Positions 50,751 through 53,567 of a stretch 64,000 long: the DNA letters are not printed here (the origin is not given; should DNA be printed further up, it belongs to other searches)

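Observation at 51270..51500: HNH endonuclease domain embedded in an MrfA/DUF1998 helicase: a possible self-contained incision-unwinding-resection repair system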

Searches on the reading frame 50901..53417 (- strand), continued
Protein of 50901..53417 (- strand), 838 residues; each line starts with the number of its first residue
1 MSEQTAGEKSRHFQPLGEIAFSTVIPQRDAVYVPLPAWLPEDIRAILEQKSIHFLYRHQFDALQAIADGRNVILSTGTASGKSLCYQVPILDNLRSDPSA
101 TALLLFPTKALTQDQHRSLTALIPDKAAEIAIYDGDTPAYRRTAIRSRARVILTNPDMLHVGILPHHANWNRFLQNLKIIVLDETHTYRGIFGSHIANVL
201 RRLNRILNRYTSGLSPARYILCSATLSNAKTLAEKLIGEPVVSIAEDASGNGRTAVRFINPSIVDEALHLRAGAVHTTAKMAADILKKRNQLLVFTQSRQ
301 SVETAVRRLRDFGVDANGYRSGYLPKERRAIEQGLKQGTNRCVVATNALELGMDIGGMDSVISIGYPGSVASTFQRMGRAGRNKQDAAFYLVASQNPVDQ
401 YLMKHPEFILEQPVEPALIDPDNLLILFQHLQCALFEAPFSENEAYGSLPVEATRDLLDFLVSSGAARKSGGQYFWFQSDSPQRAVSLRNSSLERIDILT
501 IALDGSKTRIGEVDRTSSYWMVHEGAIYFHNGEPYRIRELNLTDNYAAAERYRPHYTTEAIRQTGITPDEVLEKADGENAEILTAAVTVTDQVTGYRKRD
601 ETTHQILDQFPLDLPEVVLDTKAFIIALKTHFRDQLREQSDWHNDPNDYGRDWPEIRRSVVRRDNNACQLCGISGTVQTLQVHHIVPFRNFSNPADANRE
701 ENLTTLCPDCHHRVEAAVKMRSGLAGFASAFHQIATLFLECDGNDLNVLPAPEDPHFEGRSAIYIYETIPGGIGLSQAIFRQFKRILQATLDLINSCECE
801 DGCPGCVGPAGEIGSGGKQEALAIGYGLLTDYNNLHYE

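Call 75: find_homologous_proteins(query=P0146, max_evalue=1e-50)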
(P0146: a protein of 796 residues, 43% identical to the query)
Query P0146 (796 aa): 8000 proteins with E <= 1e-50 among 8000 candidates; the best 120 are listed.
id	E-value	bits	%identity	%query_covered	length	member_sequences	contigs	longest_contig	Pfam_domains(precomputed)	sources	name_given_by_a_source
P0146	0.0e+0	1827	100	100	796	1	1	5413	PF00270.36,PF09369.16,PF00271.38,PF22982.4,PF04851.22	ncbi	-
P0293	0.0e+0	1460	79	99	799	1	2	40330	PF00270.36,PF09369.16,PF00271.38,PF22982.4,PF04851.22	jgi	jgi:DEAD/DEAH box helicase domain-containing protein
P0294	0.0e+0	1188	67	97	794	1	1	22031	PF00270.36,PF09369.16,PF00271.38,PF22982.4,PF04851.22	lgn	-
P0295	0.0e+0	1165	65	97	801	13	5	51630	PF00270.36,PF09369.16,PF00271.38,PF22982.4,PF04851.22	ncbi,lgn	ncbi:MAG: DEAD/DEAH box helicase [bacterium]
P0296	0.0e+0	1143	63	97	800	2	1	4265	PF00270.36,PF09369.16,PF00271.38,PF22982.4,PF04851.22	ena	-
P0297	0.0e+0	1064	60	97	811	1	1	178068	PF00270.36,PF09369.16,PF00271.38,PF22982.4,PF04851.22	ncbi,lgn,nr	ncbi:DEAD/DEAH box helicase [bacterium]|nr:DEAD/DEAH box helicase [candidate division CSSED10-310 ba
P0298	0.0e+0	1056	58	96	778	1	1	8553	PF00270.36,PF09369.16,PF00271.38,PF22982.4,PF04851.22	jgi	-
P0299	0.0e+0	1053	60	96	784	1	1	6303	PF00270.36,PF09369.16,PF00271.38,PF22982.4,PF04851.22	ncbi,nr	ncbi:MAG TPA: DEAD/DEAH box helicase [bacterium]|nr:DEAD/DEAH box helicase [bacterium]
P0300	0.0e+0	1052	58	97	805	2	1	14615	PF00270.36,PF09369.16,PF00271.38,PF22982.4,PF04851.22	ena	-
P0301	0.0e+0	1048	58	97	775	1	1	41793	PF00270.36,PF09369.16,PF00271.38,PF22982.4,PF04851.22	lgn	-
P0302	1.6e-284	964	58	92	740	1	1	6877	PF00270.36,PF09369.16,PF00271.38,PF04851.22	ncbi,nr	ncbi:DEAD/DEAH box helicase, partial [bacterium]|nr:DEAD/DEAH box helicase [candidate division CSSED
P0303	2.1e-281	954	53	96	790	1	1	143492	PF00270.36,PF09369.16,PF00271.38,PF22982.4,PF04851.22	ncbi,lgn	-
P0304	3.1e-273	927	53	96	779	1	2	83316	PF00270.36,PF09369.16,PF00271.38,PF22982.4,PF04851.22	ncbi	-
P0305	9.5e-271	918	52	97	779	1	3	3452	PF00270.36,PF09369.16,PF00271.38,PF22982.4,PF04851.22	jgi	-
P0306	9.2e-257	872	51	94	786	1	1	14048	PF00270.36,PF09369.16,PF00271.38,PF22982.4,PF04851.22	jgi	jgi:DEAD/DEAH box helicase domain-containing protein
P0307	4.7e-253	860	49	97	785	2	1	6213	PF00270.36,PF09369.16,PF00271.38,PF22982.4,PF04851.22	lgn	-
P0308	3.8e-252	857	50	97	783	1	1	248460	PF00270.36,PF09369.16,PF00271.38,PF22982.4,PF04851.22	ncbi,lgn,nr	ncbi:DEAD/DEAH box helicase [bacterium]|nr:DEAD/DEAH box helicase [candidate division CSSED10-310 ba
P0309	4.4e-251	853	49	97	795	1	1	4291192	PF00270.36,PF09369.16,PF00271.38,PF22982.4,PF04851.22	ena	-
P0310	8.8e-250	849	49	96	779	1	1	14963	PF00270.36,PF09369.16,PF00271.38,PF22982.4,PF04851.22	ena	-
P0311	2.6e-241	821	48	97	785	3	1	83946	PF00270.36,PF09369.16,PF00271.38,PF22982.4,PF04851.22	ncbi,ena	-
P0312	3.2e-241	821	50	98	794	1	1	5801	PF00270.36,PF09369.16,PF00271.38,PF22982.4,PF04851.22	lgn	-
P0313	1.3e-239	816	51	97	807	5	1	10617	PF00270.36,PF09369.16,PF00271.38,PF22982.4,PF04851.22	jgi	-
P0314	1.3e-239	815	49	97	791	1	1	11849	PF00270.36,PF09369.16,PF00271.38,PF22982.4,PF04851.22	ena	-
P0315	4.4e-239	814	49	97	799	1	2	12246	PF00270.36,PF09369.16,PF00271.38,PF22982.4,PF04851.22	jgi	jgi:DEAD/DEAH box helicase domain-containing protein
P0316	1.5e-238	812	49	97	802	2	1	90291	PF00270.36,PF09369.16,PF00271.38,PF22982.4,PF04851.22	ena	-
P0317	1.7e-238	812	48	97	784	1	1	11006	PF00270.36,PF09369.16,PF00271.38,PF22982.4,PF04851.22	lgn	-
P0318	2.2e-238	811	50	97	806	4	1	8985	PF00270.36,PF09369.16,PF00271.38,PF22982.4,PF04851.22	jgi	jgi:DEAD/DEAH box helicase domain-containing protein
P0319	2.3e-238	811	49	97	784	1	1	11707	PF00270.36,PF09369.16,PF00271.38,PF22982.4,PF04851.22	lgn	-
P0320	2.3e-238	811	50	97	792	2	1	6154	PF00270.36,PF09369.16,PF00271.38,PF22982.4,PF04851.22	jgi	jgi:DEAD/DEAH box helicase domain-containing protein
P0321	4.1e-238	811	49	98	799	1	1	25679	PF00270.36,PF09369.16,PF00271.38,PF22982.4,PF04851.22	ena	-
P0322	4.4e-238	810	49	98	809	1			PF00270.36,PF09369.16,PF00271.38,PF22982.4,PF04851.22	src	-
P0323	4.6e-238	810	49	97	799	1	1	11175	PF00270.36,PF09369.16,PF00271.38,PF22982.4,PF04851.22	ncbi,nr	ncbi:MAG TPA: DEAD/DEAH box helicase [Candidatus Acidoferrum sp.]|nr:DEAD/DEAH box helicase [Candida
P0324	6.7e-238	810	49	97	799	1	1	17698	PF00270.36,PF09369.16,PF00271.38,PF22982.4,PF04851.22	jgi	jgi:DEAD/DEAH box helicase domain-containing protein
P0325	8.0e-238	810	50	98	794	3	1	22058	PF00270.36,PF09369.16,PF00271.38,PF22982.4,PF04851.22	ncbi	-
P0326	1.3e-237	809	49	97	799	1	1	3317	PF00270.36,PF09369.16,PF00271.38,PF22982.4,PF04851.22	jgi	jgi:DEAD/DEAH box helicase domain-containing protein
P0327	1.3e-237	809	49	97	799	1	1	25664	PF00270.36,PF09369.16,PF00271.38,PF22982.4,PF04851.22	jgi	jgi:DEAD/DEAH box helicase domain-containing protein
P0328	1.6e-237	809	50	97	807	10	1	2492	PF00270.36,PF09369.16,PF00271.38,PF22982.4,PF04851.22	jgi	-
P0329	1.7e-237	808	50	97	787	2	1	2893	PF00270.36,PF09369.16,PF00271.38,PF22982.4,PF04851.22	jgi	-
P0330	2.1e-237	808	49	99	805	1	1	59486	PF00270.36,PF09369.16,PF00271.38,PF22982.4,PF04851.22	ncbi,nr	ncbi:MAG: box helicase domain protein [Candidatus Acidoferrum typicum]|nr:box helicase domain protei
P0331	2.5e-237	808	49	99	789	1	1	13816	PF00270.36,PF09369.16,PF00271.38,PF22982.4,PF04851.22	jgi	jgi:DEAD/DEAH box helicase domain-containing protein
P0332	2.5e-237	808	50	97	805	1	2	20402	PF00270.36,PF09369.16,PF00271.38,PF22982.4,PF04851.22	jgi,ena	-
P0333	3.1e-237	808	48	98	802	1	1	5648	PF00270.36,PF09369.16,PF00271.38,PF22982.4,PF04851.22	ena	-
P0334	3.1e-237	808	48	98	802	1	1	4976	PF00270.36,PF09369.16,PF00271.38,PF22982.4,PF04851.22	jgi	-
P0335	3.5e-237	807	50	97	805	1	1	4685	PF00270.36,PF09369.16,PF00271.38,PF22982.4,PF04851.22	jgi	-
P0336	3.8e-237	807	49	97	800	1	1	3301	PF00270.36,PF09369.16,PF00271.38,PF22982.4,PF04851.22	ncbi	-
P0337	3.8e-237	807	49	97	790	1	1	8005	PF00270.36,PF09369.16,PF00271.38,PF22982.4,PF04851.22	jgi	-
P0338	4.1e-237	807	50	97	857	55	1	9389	PF00270.36,PF09369.16,PF00271.38,PF22982.4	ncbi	-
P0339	8.9e-237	806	49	97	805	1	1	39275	PF00270.36,PF09369.16,PF00271.38,PF22982.4,PF04851.22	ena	-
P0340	1.1e-236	806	50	97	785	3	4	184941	PF00270.36,PF09369.16,PF00271.38,PF22982.4,PF04851.22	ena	-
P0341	1.2e-236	806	49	98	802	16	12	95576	PF00270.36,PF09369.16,PF00271.38,PF22982.4,PF04851.22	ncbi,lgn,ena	-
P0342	1.7e-236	805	49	97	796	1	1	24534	PF00270.36,PF09369.16,PF00271.38,PF22982.4,PF04851.22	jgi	jgi:DEAD/DEAH box helicase domain-containing protein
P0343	1.7e-236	805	49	99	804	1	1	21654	PF00270.36,PF09369.16,PF00271.38,PF22982.4,PF04851.22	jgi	jgi:DEAD/DEAH box helicase domain-containing protein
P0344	1.7e-236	805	50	97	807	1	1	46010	PF00270.36,PF09369.16,PF00271.38,PF22982.4,PF04851.22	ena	-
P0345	1.9e-236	805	50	97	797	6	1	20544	PF00270.36,PF09369.16,PF00271.38,PF22982.4,PF04851.22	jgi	jgi:DEAD/DEAH box helicase domain-containing protein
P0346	1.9e-236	805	49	99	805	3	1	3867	PF00270.36,PF09369.16,PF00271.38,PF22982.4,PF04851.22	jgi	jgi:DEAD/DEAH box helicase domain-containing protein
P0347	2.3e-236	805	49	98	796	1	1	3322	PF00270.36,PF09369.16,PF00271.38,PF22982.4,PF04851.22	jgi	jgi:DEAD/DEAH box helicase domain-containing protein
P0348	2.5e-236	805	49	98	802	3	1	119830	PF00270.36,PF09369.16,PF00271.38,PF22982.4,PF04851.22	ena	-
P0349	2.5e-236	805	49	97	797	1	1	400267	PF00270.36,PF09369.16,PF00271.38,PF22982.4,PF04851.22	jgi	jgi:DEAD/DEAH box helicase domain-containing protein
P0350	3.2e-236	804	48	98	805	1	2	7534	PF00270.36,PF09369.16,PF00271.38,PF22982.4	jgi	jgi:DEAD/DEAH box helicase domain-containing protein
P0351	3.2e-236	804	49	97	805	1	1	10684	PF00270.36,PF09369.16,PF00271.38,PF22982.4,PF04851.22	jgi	-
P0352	3.4e-236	804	51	95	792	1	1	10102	PF00270.36,PF09369.16,PF00271.38,PF22982.4,PF04851.22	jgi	jgi:DEAD/DEAH box helicase domain-containing protein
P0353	3.5e-236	804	49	97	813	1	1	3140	PF00270.36,PF09369.16,PF00271.38,PF22982.4,PF04851.22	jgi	jgi:DEAD/DEAH box helicase domain-containing protein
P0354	3.6e-236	804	49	98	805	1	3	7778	PF00270.36,PF09369.16,PF00271.38,PF22982.4,PF04851.22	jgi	jgi:DEAD/DEAH box helicase domain-containing protein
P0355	3.6e-236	804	48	98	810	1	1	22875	PF00270.36,PF09369.16,PF00271.38,PF22982.4,PF04851.22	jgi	jgi:DEAD/DEAH box helicase domain-containing protein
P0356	4.6e-236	804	49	96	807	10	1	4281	PF00270.36,PF09369.16,PF00271.38,PF22982.4,PF04851.22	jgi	-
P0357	4.9e-236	804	49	97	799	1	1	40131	PF00270.36,PF09369.16,PF00271.38,PF22982.4,PF04851.22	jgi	jgi:DEAD/DEAH box helicase domain-containing protein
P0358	6.5e-236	803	49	98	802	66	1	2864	PF00270.36,PF09369.16,PF00271.38,PF22982.4,PF04851.22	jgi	-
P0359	6.8e-236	803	49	98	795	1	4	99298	PF00270.36,PF09369.16,PF00271.38,PF22982.4,PF04851.22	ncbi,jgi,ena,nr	ncbi:MAG TPA: DEAD/DEAH box helicase [Candidatus Dormibacteraeota bacterium]|nr:DEAD/DEAH box helica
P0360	7.0e-236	803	49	98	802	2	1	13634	PF00270.36,PF09369.16,PF00271.38,PF22982.4,PF04851.22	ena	-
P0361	7.2e-236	803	49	97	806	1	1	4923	PF00270.36,PF09369.16,PF00271.38,PF22982.4,PF04851.22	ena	-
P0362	7.8e-236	803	50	97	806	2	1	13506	PF00270.36,PF09369.16,PF00271.38,PF22982.4,PF04851.22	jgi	jgi:DEAD/DEAH box helicase domain-containing protein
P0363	7.9e-236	803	49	97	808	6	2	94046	PF00270.36,PF09369.16,PF00271.38,PF22982.4,PF04851.22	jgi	-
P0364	8.1e-236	803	49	98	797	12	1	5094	PF00270.36,PF09369.16,PF00271.38,PF22982.4,PF04851.22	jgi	jgi:DEAD/DEAH box helicase domain-containing protein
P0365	8.1e-236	803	50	97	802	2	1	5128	PF00270.36,PF09369.16,PF00271.38,PF22982.4,PF04851.22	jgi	-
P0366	8.6e-236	803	49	97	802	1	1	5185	PF00270.36,PF09369.16,PF00271.38,PF22982.4,PF04851.22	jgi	jgi:DEAD/DEAH box helicase domain-containing protein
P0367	9.1e-236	803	49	97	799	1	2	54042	PF00270.36,PF09369.16,PF00271.38,PF22982.4,PF04851.22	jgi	jgi:DEAD/DEAH box helicase domain-containing protein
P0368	1.0e-235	803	49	97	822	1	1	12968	PF00270.36,PF09369.16,PF00271.38,PF22982.4,PF04851.22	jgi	jgi:DEAD/DEAH box helicase domain-containing protein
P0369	1.0e-235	803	48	97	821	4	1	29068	PF00270.36,PF09369.16,PF00271.38,PF22982.4,PF04851.22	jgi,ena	-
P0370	1.1e-235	803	49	97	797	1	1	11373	PF00270.36,PF09369.16,PF00271.38,PF22982.4,PF04851.22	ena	-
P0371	1.3e-235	802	49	97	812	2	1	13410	PF00270.36,PF09369.16,PF00271.38,PF22982.4,PF04851.22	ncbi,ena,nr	ncbi:MAG TPA: DEAD/DEAH box helicase [Methylomirabilota bacterium]|nr:DEAD/DEAH box helicase [Methyl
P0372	1.4e-235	802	50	97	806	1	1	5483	PF00270.36,PF09369.16,PF00271.38,PF22982.4,PF04851.22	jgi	-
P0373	1.4e-235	802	48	97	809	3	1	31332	PF00270.36,PF09369.16,PF00271.38,PF22982.4,PF04851.22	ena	-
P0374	1.5e-235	802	48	98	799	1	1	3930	PF00270.36,PF09369.16,PF00271.38,PF22982.4,PF04851.22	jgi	jgi:DEAD/DEAH box helicase domain-containing protein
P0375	1.5e-235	802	50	97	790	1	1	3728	PF00270.36,PF09369.16,PF00271.38,PF22982.4,PF04851.22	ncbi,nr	ncbi:MAG: box helicase domain protein [Acidobacteria bacterium]|nr:box helicase domain protein [Acid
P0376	1.5e-235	802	49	97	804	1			PF00270.36,PF09369.16,PF00271.38,PF22982.4,PF04851.22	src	-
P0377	1.6e-235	802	49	97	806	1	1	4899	PF00270.36,PF09369.16,PF00271.38,PF22982.4,PF04851.22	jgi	-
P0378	1.6e-235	802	49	97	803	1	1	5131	PF00270.36,PF09369.16,PF00271.38,PF22982.4,PF04851.22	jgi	jgi:DEAD/DEAH box helicase domain-containing protein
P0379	1.6e-235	802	51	95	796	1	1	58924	PF00270.36,PF09369.16,PF00271.38,PF22982.4,PF04851.22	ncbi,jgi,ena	jgi:DEAD/DEAH box helicase domain-containing protein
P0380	1.7e-235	802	48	98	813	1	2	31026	PF00270.36,PF09369.16,PF00271.38,PF22982.4,PF04851.22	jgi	jgi:DEAD/DEAH box helicase domain-containing protein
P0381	2.0e-235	802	50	97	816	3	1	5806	PF00270.36,PF09369.16,PF00271.38,PF22982.4,PF04851.22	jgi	jgi:DEAD/DEAH box helicase domain-containing protein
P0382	2.1e-235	802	49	97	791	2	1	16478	PF00270.36,PF09369.16,PF00271.38,PF22982.4,PF04851.22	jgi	jgi:DEAD/DEAH box helicase domain-containing protein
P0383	2.1e-235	802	50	97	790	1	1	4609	PF00270.36,PF09369.16,PF00271.38,PF22982.4,PF04851.22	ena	-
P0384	2.4e-235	801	48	98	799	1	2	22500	PF00270.36,PF09369.16,PF00271.38,PF22982.4,PF04851.22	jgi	jgi:DEAD/DEAH box helicase domain-containing protein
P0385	2.5e-235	801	49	97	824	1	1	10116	PF00270.36,PF09369.16,PF00271.38,PF22982.4,PF04851.22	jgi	jgi:DEAD/DEAH box helicase domain-containing protein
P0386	2.5e-235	801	51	95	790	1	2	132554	PF00270.36,PF09369.16,PF00271.38,PF22982.4,PF04851.22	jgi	jgi:DEAD/DEAH box helicase domain-containing protein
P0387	2.9e-235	801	49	99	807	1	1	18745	PF00270.36,PF09369.16,PF00271.38,PF22982.4,PF04851.22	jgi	jgi:DEAD/DEAH box helicase domain-containing protein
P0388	2.9e-235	801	49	97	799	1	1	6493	PF00270.36,PF09369.16,PF00271.38,PF22982.4,PF04851.22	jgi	jgi:DEAD/DEAH box helicase domain-containing protein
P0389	3.1e-235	801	50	95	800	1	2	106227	PF00270.36,PF09369.16,PF00271.38,PF22982.4,PF04851.22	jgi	jgi:DEAD/DEAH box helicase domain-containing protein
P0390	3.2e-235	801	48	98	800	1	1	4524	PF00270.36,PF09369.16,PF00271.38,PF22982.4,PF04851.22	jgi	jgi:DEAD/DEAH box helicase domain-containing protein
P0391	3.2e-235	801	49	98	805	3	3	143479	PF00270.36,PF09369.16,PF00271.38,PF22982.4,PF04851.22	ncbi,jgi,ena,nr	ncbi:MAG TPA: DEAD/DEAH box helicase [Candidatus Acidoferrum sp.]|nr:DEAD/DEAH box helicase [Candida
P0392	3.3e-235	801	50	99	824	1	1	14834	PF00270.36,PF09369.16,PF00271.38,PF22982.4,PF04851.22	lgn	-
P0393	3.6e-235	801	49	97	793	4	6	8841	PF00270.36,PF09369.16,PF00271.38,PF22982.4,PF04851.22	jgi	jgi:DEAD/DEAH box helicase domain-containing protein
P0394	3.7e-235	801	49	98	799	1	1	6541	PF00270.36,PF09369.16,PF00271.38,PF22982.4,PF04851.22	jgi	-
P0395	3.9e-235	801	49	97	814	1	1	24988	PF00270.36,PF09369.16,PF00271.38,PF22982.4,PF04851.22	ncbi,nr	ncbi:MAG: DEAD/DEAH box helicase [Acidobacteriia bacterium]|nr:DEAD/DEAH box helicase [Terriglobia b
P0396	4.0e-235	801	49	97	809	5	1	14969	PF00270.36,PF09369.16,PF00271.38,PF22982.4,PF04851.22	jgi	-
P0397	4.1e-235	801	50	96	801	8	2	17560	PF00270.36,PF09369.16,PF00271.38,PF22982.4,PF04851.22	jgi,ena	-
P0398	4.3e-235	801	49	97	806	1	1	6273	PF00270.36,PF09369.16,PF00271.38,PF22982.4,PF04851.22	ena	-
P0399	4.4e-235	801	49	97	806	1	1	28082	PF00270.36,PF09369.16,PF00271.38,PF22982.4,PF04851.22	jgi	jgi:DEAD/DEAH box helicase domain-containing protein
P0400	4.5e-235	801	48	98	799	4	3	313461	PF00270.36,PF09369.16,PF00271.38,PF22982.4,PF04851.22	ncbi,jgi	jgi:DEAD/DEAH box helicase domain-containing protein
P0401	4.8e-235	800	49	98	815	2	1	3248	PF00270.36,PF09369.16,PF00271.38,PF22982.4,PF04851.22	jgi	jgi:DEAD/DEAH box helicase domain-containing protein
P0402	5.0e-235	800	49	98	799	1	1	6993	PF00270.36,PF09369.16,PF00271.38,PF22982.4,PF04851.22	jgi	-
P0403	5.2e-235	800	49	97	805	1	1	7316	PF00270.36,PF09369.16,PF00271.38,PF22982.4,PF04851.22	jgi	jgi:DEAD/DEAH box helicase domain-containing protein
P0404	5.5e-235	800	50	95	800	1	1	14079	PF00270.36,PF09369.16,PF00271.38,PF22982.4,PF04851.22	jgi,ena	-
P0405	5.7e-235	800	49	97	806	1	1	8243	PF00270.36,PF09369.16,PF00271.38,PF22982.4,PF04851.22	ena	-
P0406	6.3e-235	800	48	98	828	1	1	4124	PF00270.36,PF09369.16,PF00271.38,PF22982.4,PF04851.22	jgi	jgi:DEAD/DEAH box helicase domain-containing protein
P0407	6.8e-235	800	50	98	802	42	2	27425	PF00270.36,PF09369.16,PF00271.38,PF22982.4,PF04851.22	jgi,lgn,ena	-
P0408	7.3e-235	800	48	98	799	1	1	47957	PF00270.36,PF09369.16,PF00271.38,PF22982.4,PF04851.22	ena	-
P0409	7.4e-235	800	49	97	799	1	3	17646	PF00270.36,PF09369.16,PF00271.38,PF22982.4,PF04851.22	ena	-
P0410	7.5e-235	800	49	99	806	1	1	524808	PF00270.36,PF09369.16,PF00271.38,PF22982.4,PF04851.22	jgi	jgi:DEAD/DEAH box helicase domain-containing protein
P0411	7.9e-235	800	48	99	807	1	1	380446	PF00270.36,PF09369.16,PF00271.38,PF22982.4,PF04851.22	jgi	jgi:DEAD/DEAH box helicase domain-containing protein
